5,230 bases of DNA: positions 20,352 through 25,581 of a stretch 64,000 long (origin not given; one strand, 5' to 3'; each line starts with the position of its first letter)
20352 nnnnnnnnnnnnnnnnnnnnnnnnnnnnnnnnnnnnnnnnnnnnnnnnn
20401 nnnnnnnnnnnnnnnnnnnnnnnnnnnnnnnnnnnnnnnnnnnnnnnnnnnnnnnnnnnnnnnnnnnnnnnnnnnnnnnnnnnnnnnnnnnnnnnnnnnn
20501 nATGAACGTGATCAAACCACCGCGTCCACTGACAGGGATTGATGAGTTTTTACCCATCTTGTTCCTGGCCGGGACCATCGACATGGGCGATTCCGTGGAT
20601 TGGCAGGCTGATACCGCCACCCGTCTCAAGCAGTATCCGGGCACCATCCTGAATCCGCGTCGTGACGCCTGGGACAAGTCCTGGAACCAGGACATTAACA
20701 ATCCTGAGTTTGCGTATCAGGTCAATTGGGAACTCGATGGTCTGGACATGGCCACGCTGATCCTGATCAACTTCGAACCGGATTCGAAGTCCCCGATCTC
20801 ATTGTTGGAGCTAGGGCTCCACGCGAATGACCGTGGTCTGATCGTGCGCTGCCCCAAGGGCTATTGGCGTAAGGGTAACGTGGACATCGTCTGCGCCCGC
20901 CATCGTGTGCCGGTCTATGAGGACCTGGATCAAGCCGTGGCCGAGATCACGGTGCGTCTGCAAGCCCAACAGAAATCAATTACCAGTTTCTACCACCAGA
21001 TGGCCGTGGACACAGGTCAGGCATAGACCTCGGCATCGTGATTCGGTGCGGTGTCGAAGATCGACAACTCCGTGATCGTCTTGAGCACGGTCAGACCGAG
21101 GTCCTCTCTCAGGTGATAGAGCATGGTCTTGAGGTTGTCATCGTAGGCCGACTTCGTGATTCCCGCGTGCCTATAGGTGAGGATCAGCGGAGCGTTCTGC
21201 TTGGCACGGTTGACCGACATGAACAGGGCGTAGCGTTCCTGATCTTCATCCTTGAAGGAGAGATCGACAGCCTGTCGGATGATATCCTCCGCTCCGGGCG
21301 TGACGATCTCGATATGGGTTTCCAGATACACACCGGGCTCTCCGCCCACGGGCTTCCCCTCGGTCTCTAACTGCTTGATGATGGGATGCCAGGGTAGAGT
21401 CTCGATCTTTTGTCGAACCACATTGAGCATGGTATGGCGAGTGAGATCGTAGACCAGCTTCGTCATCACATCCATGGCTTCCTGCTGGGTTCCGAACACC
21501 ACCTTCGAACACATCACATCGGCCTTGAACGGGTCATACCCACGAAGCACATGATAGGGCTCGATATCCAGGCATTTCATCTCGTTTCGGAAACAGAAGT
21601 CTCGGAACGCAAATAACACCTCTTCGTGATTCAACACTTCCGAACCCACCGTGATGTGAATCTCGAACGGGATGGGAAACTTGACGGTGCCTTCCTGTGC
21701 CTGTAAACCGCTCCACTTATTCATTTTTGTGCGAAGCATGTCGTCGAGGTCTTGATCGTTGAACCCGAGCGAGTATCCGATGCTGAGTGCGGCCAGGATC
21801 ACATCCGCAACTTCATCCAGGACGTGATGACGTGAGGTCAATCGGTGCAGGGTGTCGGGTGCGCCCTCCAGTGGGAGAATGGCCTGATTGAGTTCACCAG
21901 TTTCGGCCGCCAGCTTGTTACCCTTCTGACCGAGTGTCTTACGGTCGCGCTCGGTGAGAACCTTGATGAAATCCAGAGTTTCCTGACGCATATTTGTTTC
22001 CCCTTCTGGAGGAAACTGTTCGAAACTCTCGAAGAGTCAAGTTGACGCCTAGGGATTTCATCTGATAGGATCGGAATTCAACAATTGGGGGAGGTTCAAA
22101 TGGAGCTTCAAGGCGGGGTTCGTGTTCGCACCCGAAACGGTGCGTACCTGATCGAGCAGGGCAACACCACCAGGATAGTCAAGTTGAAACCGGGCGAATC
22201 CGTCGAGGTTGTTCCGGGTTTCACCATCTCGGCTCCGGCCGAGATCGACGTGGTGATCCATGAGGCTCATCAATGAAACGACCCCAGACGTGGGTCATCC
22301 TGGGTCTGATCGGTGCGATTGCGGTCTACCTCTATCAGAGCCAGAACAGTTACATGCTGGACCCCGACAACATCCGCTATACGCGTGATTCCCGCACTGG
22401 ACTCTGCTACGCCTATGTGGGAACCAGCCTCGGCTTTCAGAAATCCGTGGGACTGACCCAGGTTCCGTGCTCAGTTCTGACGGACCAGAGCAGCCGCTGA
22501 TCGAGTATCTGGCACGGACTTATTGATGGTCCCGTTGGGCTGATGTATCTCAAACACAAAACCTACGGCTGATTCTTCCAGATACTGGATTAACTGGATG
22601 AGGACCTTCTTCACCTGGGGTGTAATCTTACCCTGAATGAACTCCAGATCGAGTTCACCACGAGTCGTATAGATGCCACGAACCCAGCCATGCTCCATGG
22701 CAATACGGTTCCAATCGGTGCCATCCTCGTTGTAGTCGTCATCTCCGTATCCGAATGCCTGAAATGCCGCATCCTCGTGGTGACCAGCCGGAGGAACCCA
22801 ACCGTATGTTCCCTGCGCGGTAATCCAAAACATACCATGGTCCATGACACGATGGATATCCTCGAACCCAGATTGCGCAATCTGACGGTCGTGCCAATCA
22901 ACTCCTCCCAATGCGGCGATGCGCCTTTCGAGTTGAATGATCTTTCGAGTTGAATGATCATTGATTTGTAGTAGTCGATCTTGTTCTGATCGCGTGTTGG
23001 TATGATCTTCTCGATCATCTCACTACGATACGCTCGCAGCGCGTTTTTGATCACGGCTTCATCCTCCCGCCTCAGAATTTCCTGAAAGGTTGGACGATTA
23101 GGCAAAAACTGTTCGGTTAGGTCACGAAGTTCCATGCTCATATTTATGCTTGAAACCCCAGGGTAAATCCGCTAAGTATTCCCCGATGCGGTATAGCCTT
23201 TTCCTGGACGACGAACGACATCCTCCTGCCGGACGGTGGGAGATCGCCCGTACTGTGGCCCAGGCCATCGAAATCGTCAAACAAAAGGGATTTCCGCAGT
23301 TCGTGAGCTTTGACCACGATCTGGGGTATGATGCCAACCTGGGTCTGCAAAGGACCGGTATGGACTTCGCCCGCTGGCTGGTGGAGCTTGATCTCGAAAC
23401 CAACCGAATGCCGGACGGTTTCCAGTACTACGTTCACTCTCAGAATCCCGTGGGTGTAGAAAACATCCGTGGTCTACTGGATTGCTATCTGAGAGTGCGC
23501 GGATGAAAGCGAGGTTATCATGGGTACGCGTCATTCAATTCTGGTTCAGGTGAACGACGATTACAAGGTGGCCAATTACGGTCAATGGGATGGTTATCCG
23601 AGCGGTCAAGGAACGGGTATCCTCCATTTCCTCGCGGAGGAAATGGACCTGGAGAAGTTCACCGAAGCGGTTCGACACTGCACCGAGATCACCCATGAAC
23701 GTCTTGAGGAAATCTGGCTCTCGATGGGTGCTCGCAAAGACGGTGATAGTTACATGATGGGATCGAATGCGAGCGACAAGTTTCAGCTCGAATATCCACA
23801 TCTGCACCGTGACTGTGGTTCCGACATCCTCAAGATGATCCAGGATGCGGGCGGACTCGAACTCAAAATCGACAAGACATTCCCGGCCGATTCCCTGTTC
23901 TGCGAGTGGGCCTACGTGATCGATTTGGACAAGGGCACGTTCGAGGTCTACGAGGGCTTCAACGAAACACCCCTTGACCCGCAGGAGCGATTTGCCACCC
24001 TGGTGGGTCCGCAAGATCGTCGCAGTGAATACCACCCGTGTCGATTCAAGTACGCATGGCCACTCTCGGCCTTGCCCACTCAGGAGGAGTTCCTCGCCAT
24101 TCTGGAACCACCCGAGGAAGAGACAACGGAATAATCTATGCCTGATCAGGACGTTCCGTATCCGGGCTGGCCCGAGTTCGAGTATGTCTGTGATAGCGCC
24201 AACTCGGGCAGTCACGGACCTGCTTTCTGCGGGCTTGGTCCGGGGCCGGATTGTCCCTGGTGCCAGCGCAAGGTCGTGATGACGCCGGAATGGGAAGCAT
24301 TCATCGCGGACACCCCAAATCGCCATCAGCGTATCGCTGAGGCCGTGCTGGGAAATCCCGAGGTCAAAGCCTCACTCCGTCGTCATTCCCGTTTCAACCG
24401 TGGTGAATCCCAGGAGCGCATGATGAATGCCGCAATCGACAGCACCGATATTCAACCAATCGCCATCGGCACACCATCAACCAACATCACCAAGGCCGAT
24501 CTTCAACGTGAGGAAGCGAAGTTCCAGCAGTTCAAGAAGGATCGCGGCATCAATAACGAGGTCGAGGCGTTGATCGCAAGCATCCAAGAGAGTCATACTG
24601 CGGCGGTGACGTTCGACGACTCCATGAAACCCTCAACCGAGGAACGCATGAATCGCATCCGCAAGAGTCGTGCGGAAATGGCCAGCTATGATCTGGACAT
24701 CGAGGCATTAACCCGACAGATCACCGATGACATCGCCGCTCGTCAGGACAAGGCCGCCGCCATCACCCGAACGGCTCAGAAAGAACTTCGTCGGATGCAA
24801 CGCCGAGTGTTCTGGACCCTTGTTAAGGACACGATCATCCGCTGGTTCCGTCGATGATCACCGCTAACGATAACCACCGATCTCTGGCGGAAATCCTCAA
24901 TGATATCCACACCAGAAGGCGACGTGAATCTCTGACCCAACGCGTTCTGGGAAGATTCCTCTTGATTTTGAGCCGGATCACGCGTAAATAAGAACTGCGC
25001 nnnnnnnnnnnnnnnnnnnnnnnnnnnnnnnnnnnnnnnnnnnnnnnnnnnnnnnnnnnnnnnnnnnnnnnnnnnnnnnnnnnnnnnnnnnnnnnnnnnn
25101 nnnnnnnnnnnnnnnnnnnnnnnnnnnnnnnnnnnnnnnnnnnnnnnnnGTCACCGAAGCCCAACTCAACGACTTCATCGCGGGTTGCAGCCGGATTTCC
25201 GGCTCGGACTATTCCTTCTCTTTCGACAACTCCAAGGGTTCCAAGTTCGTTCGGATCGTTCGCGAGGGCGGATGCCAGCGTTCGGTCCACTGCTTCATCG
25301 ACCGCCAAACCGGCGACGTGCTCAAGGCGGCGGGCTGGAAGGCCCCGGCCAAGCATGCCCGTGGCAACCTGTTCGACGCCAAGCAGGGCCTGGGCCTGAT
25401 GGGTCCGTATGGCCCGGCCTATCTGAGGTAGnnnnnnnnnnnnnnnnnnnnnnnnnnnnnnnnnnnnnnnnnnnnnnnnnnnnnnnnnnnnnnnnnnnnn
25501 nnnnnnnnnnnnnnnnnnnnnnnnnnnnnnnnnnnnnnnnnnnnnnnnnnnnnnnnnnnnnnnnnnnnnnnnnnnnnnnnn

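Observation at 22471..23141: Perfect 17-bp tandem duplication frameshifts a minus-strand gene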

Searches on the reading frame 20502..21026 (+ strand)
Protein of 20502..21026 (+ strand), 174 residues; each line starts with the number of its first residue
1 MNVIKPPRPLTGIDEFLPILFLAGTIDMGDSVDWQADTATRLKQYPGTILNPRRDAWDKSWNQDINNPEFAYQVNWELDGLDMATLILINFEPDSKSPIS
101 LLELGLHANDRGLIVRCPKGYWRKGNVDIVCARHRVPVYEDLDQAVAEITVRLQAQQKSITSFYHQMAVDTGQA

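Call 61: search_protein_families(library=pfam, proteins=[window:20502-21026:+], max_evalue=0.01)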
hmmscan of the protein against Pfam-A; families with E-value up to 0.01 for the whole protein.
window:20502-21026:+ (174 aa): 1 family
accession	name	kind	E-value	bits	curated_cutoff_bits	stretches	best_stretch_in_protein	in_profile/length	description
PF15891.11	Nuc_deoxyri_tr2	-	1e-29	103.4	30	1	20-121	4-105/105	Nucleoside 2-deoxyribosyltransferase like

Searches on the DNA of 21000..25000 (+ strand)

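Call 6: search_dna_similar(query=window:21000-25000:+, collection=phages, mode=near)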
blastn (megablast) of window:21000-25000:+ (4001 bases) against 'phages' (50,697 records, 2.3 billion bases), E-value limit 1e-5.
No match.

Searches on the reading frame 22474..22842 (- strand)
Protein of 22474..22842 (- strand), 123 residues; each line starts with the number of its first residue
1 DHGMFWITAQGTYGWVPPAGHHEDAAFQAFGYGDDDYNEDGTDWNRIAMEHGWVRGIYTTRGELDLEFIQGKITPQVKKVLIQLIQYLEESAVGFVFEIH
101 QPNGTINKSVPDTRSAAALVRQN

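Call 53: predict_structure(alignment_id=A4)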
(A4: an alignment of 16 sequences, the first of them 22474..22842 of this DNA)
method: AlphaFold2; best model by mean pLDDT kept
length: 123 residues; sequences in the alignment: 16
mean_pLDDT: 89.3   pTM: 0.83
mean pLDDT of the five models: 89.3, 87.5, 86.7, 85.0, 84.6
residues with pLDDT >= 90: 87; 70-90: 19; 50-70: 17; < 50: 0
segments of 3 or more residues with pLDDT < 50: none
pLDDT, mean of each block of 10 residues (from residue 1): 86 79 76 61 88 96 97 97 97 98 97 98 96
secondary structure, 60 per line:
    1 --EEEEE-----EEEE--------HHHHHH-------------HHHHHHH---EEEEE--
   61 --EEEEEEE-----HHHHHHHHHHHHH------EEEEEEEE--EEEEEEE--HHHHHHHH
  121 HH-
elements in order: E3-7 E13-16 H25-30 H44-50 E54-58 E63-69 H75-87 E94-101 E104-110 H113-122

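Call 57: fold_search(model_id=the predicted structure, library=viral)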
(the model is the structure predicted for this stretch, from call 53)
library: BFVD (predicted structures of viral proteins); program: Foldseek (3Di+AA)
matches with E <= 10: 985; with E <= 0.001: 0
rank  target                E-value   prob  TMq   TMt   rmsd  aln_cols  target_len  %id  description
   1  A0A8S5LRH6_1          1.8e-03  1.00  0.60  0.09   4.9       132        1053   12  Uncharacterized protein [Myoviridae sp. ctSGr1]
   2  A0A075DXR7            4.0e-03  0.97  0.45  0.32   6.4       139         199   10  (no name in the UniProt tables at hand)
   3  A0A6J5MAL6            4.5e-03  1.00  0.55  0.56   4.3       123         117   11  Uncharacterized protein [uncultured Caudovirales phage]
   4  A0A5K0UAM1            5.2e-03  0.80  0.35  0.13   8.2       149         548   17  Endonuclease/exonuclease/phosphatase domain-containing protein [Yasminevirus sp. GU-2018]
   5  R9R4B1                5.5e-03  0.99  0.36  0.34   7.2        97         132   12  Uncharacterized protein [Vibrio phage JA-1]
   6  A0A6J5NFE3            6.7e-03  0.87  0.32  0.13   8.0       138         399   12  PD-(D/E)XK endonuclease-like domain-containing protein [uncultured Caudovirales phage]
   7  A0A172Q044            7.1e-03  0.89  0.27  0.15   6.7        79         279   14  Uncharacterized protein [Acinetobacter phage vB_AbaM_ME3]
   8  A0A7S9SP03            9.9e-03  0.98  0.34  0.12   5.6        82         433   13  PD-(D/E)XK nuclease superfamily protein [Serratia phage Tsm2]
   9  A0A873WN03            1.5e-02  0.77  0.25  0.23   8.6        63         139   19  Uncharacterized protein [Providencia phage PSTCR2]
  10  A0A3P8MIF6            1.6e-02  0.99  0.37  0.09   4.0        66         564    6  Outer capsid protein [Baku virus]
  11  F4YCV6                1.7e-02  0.87  0.31  0.18   5.9        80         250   14  (no name in the UniProt tables at hand)
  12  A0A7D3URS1            1.9e-02  0.51  0.35  0.24  12.2       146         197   20  (no name in the UniProt tables at hand)
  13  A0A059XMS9            2.1e-02  0.99  0.35  0.09   3.9        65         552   14  Outer capsid protein VP2 (Fragment) [Tribec virus]
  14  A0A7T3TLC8            2.1e-02  0.72  0.26  0.13   7.2        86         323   10  (no name in the UniProt tables at hand)
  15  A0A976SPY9            2.3e-02  0.99  0.39  0.49   3.1        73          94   11  (no name in the UniProt tables at hand)
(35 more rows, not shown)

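Call 71: search_solved_structures(query=A4, max_evalue=1)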
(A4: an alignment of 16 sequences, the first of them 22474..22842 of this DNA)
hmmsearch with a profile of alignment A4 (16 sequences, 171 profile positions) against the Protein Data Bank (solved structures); distinct sequences matched with E-value up to 1: 2.
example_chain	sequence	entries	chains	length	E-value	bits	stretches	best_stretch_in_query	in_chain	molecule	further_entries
2gfq_A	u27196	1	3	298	0.5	13.3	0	113-146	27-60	UPF0204 protein PH0006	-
6msp_A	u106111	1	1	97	0.68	12.8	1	112-169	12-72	De novo Designed Protein Foldit3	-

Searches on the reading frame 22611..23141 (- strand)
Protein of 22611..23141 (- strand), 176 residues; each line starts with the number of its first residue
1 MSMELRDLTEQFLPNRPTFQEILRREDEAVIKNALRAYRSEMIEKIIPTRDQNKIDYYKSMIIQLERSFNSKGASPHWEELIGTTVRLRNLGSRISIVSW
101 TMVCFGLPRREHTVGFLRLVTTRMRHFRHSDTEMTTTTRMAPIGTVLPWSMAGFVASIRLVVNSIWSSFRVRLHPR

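Call 62: find_encoding_contigs(protein=window:22611-23141:-, flank=2000, max_places=10)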
Protein window:22611-23141:- (176 aa): no gene with exactly this product is on record in the collection.

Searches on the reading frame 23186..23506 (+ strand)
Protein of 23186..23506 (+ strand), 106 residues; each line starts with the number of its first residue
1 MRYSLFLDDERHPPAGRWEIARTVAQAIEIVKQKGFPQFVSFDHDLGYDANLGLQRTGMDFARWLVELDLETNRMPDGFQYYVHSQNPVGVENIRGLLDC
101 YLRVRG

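Call 61: search_protein_families(library=pfam, proteins=[window:23186-23506:+], max_evalue=0.01)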
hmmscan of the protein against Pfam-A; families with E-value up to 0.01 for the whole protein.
window:23186-23506:+ (106 aa): 1 family
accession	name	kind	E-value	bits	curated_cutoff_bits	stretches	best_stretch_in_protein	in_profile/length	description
PF20274.4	cREC_REC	-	1.2e-24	87.2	27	1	4-99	2-87/88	Cyclic-phosphate processing Receiver domain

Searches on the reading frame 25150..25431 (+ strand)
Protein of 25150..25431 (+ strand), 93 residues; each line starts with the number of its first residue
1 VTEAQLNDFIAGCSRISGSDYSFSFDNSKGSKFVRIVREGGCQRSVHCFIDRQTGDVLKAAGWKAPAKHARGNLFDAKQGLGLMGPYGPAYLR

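Call 61: search_protein_families(library=pfam, proteins=[window:25150-25431:+], max_evalue=0.01)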
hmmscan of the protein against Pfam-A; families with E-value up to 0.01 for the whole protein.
window:25150-25431:+ (93 aa): 1 family
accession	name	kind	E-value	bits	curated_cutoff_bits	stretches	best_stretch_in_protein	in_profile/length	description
PF24835.1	DUF7717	-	8.4e-16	58.7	27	1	19-78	41-99/117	Family of unknown function (DUF7717)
